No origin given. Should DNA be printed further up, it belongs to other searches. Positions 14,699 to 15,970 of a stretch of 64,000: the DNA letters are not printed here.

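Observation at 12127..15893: Complete IS1595-family transposon carrying a restriction-modification gene, inserted into a gene that can be rebuilt exactly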

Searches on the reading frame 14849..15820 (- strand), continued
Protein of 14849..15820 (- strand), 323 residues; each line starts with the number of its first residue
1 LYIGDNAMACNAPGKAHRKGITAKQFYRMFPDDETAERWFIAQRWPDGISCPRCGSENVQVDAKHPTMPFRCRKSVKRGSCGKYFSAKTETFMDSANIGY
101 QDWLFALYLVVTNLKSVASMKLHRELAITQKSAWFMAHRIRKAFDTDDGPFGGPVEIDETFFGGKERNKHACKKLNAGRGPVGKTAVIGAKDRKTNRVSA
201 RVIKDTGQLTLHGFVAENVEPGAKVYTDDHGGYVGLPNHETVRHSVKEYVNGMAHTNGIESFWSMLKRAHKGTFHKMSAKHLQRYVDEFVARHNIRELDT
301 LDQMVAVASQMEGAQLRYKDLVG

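Call 89: find_homologous_proteins(query=window:14849-15799:-, max_evalue=1e-30)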
Query window:14849-15799:- (316 aa): 7994 proteins with E <= 1e-30 among 8000 candidates; the best 120 are listed.
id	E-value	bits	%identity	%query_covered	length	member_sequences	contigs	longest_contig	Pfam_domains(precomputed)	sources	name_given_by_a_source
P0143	3.3e-184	629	90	94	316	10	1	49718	PF12760.13,PF12762.14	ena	-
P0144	2.8e-148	511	70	100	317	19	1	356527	PF12760.13,PF12762.14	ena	-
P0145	4.3e-148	511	70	100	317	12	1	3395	PF12760.13,PF12762.14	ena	-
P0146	1.1e-146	506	68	100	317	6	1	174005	PF12760.13,PF12762.14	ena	-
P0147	2.1e-145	502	67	100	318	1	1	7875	PF12760.13,PF12762.14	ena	-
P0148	5.9e-145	500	66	100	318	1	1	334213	PF12760.13,PF12762.14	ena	-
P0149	1.4e-144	499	67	100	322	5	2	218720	PF12760.13,PF12762.14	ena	-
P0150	9.8e-144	496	67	100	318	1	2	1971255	PF12760.13,PF12762.14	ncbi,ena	-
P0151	1.4e-143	496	66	100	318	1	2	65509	PF12760.13,PF12762.14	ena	-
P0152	6.6e-143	494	66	100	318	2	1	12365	PF12760.13,PF12762.14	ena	-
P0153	1.4e-142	493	65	100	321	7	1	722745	PF12760.13,PF12762.14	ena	-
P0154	1.6e-142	492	65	100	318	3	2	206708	PF12760.13,PF12762.14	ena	-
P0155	1.5e-141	489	68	100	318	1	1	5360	PF12760.13,PF12762.14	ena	-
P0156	5.7e-141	487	68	98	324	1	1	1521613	PF12760.13,PF12762.14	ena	-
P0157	1.5e-140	486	67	100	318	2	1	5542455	PF12762.14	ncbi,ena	-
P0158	1.8e-140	486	66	98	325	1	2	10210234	PF12760.13,PF12762.14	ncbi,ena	-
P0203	1.1e-131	457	65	100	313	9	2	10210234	PF12762.14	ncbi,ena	-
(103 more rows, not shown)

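Call 90: find_encoding_contigs(protein=P0143, flank=7000, max_places=4)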
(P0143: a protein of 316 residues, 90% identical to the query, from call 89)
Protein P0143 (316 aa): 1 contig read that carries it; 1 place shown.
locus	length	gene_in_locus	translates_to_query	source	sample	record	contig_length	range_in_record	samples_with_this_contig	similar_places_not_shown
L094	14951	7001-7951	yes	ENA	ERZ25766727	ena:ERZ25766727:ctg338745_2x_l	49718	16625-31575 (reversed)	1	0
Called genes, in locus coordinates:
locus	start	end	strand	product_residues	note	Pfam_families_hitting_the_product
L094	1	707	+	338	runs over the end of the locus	PF18152:DAHP_snth_FXD, PF00793:DAHP_synth_1, PF03102:NeuB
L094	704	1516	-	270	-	PF06325:PrmA (faint), PF08003:Methyltransf_9 (weak), PF13489:Methyltransf_23, PF01209:Ubie_methyltran, PF13847:Methyltransf_31, PF08241:Methyltransf_11, PF08242:Methyltransf_12, PF13649:Methyltransf_25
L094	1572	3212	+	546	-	PF00890:FAD_binding_2 (weak), PF01266:DAO, PF12831:FAD_oxidored (faint), PF16901:DAO_C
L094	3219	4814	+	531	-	PF07690:MFS_1, PF13000:Acatn, PF07690:MFS_1 (weak)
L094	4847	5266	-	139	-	-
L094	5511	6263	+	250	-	PF00106:adh_short, PF08659:KR, PF23441:SDR (weak), PF01370:Epimerase (weak), PF13561:adh_short_C2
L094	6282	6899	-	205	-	-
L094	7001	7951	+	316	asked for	PF12760:Zn_ribbon_IS1595 (weak), PF12762:DDE_Tnp_IS1595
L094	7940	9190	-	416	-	PF00872:Transposase_mut, PF10551:MULE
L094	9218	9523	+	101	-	-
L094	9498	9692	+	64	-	-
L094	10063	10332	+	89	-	-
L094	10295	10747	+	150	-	PF01850:PIN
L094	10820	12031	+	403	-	PF01694:Rhomboid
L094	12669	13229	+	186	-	-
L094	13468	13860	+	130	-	PF05402:PqqD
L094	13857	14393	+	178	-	PF14907:NTP_transf_5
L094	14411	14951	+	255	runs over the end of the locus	PF14907:NTP_transf_5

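Call 94: search_protein_families(library=pfam, proteins=[L012:6979-7236:+, L071:8663-9073:+, L031:7851-8261:+, L040:7609-7950:+, L052:8454-9023:-, L052:7539-7880:+, L052:7033-7380:-, L011:6949-7224:-, L025:7081-7548:-], max_evalue=0.05)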
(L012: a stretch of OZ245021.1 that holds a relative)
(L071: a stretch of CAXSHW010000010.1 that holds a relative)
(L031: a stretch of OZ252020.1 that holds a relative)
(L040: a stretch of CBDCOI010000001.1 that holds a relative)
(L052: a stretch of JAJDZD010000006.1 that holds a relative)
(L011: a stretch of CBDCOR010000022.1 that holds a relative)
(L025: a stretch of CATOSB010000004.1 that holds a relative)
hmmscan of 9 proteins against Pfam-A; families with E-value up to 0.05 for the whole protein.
L012:6979-7236:+ (85 aa): 0 families

L071:8663-9073:+ (136 aa): 4 families
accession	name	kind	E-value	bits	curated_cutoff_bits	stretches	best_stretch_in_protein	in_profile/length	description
PF03852.21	Vsr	-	6.2e-20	71.3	27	1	3-75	2-73/74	DNA mismatch endonuclease Vsr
PF04480.18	DUF559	-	4.5e-08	33.4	20.6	1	92-134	66-108/109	Protein of unknown function (DUF559)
PF18741.7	MTES_1575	-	1.3e-05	25.6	38.2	1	87-133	50-95/96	REase_MTES_1575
PF16739.11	CARD_2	-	0.017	15.5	28.2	1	2-45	30-73/93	Caspase recruitment domain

L031:7851-8261:+ (136 aa): 1 family
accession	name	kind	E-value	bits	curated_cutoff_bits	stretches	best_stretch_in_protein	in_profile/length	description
PF08308.17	PEGA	-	0.015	15.7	20.8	1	27-80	3-50/71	PEGA domain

L040:7609-7950:+ (113 aa): 0 families

L052:8454-9023:- (189 aa): 0 families

L052:7539-7880:+ (113 aa): 1 family
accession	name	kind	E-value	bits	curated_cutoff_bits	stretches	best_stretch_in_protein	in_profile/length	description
PF00875.24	DNA_photolyase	-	0.017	15.5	26.6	1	33-89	97-154/164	DNA photolyase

L052:7033-7380:- (115 aa): 0 families

L011:6949-7224:- (91 aa): 0 families

L025:7081-7548:- (155 aa): 0 families

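Call 97: list_cluster_members(proteins=[P0158, P0203, P0008, P0121])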
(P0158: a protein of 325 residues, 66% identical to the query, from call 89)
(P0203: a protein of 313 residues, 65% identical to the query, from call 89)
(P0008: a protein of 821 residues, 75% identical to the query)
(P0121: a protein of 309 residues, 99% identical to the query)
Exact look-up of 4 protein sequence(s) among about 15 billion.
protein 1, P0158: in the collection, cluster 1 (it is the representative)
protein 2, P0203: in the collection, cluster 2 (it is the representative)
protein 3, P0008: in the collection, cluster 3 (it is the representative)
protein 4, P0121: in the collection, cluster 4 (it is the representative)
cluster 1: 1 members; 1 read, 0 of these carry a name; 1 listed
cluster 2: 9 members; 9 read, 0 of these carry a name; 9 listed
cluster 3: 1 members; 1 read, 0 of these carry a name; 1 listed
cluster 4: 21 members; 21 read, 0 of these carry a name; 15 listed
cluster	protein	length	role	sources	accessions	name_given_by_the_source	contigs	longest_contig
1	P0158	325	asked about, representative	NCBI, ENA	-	-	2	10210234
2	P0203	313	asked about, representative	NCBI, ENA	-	-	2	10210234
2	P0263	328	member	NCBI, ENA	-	-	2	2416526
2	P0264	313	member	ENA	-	-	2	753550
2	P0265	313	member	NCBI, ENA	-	-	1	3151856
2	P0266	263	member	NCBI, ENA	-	-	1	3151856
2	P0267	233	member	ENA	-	-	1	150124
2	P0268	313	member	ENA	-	-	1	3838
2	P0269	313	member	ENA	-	-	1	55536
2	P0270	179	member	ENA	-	-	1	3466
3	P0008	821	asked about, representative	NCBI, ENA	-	-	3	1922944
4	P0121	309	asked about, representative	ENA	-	-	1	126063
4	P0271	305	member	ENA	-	-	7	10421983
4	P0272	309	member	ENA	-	-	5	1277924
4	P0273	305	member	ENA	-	-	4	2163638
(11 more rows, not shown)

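Call 105: search_protein_families(library=pfam, proteins=[L006:6972-7811:+, L006:7783-8364:+, L006:5314-5793:-, L006:4974-5333:-, L007:7356-8093:-, L015:8031-8549:+], max_evalue=0.01)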
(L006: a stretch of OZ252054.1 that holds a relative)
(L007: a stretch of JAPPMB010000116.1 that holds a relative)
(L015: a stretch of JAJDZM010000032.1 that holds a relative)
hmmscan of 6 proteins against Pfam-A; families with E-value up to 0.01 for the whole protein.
L006:6972-7811:+ (279 aa): 2 families
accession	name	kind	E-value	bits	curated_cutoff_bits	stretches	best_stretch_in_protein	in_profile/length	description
PF01555.25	N6_N4_Mtase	-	7.8e-44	150.7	26.7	1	31-265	1-214/221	DNA methylase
PF01170.24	UPF0020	-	0.006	16.7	22.3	0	231-263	27-59/197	RMKL-like, methyltransferase domain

L006:7783-8364:+ (193 aa): 1 family
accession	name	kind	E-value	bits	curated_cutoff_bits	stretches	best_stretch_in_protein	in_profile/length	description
PF09553.16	RE_Eco47II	-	7.2e-24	84.9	25.9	1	6-185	1-187/202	Eco47II restriction endonuclease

L006:5314-5793:- (159 aa): 1 family
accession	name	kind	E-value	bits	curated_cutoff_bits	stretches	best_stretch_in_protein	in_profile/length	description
PF13274.11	SocA_Panacea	-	1.6e-15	58.4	25.7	1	30-124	1-113/113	Antitoxin SocA-like, Panacea domain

L006:4974-5333:- (119 aa): 0 families

L007:7356-8093:- (245 aa): 1 family
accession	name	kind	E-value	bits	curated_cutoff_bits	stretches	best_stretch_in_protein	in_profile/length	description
PF06776.18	IalB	-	0.00075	20.1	22.1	1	173-239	57-128/131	Invasion associated locus B (IalB) protein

L015:8031-8549:+ (172 aa): 0 families
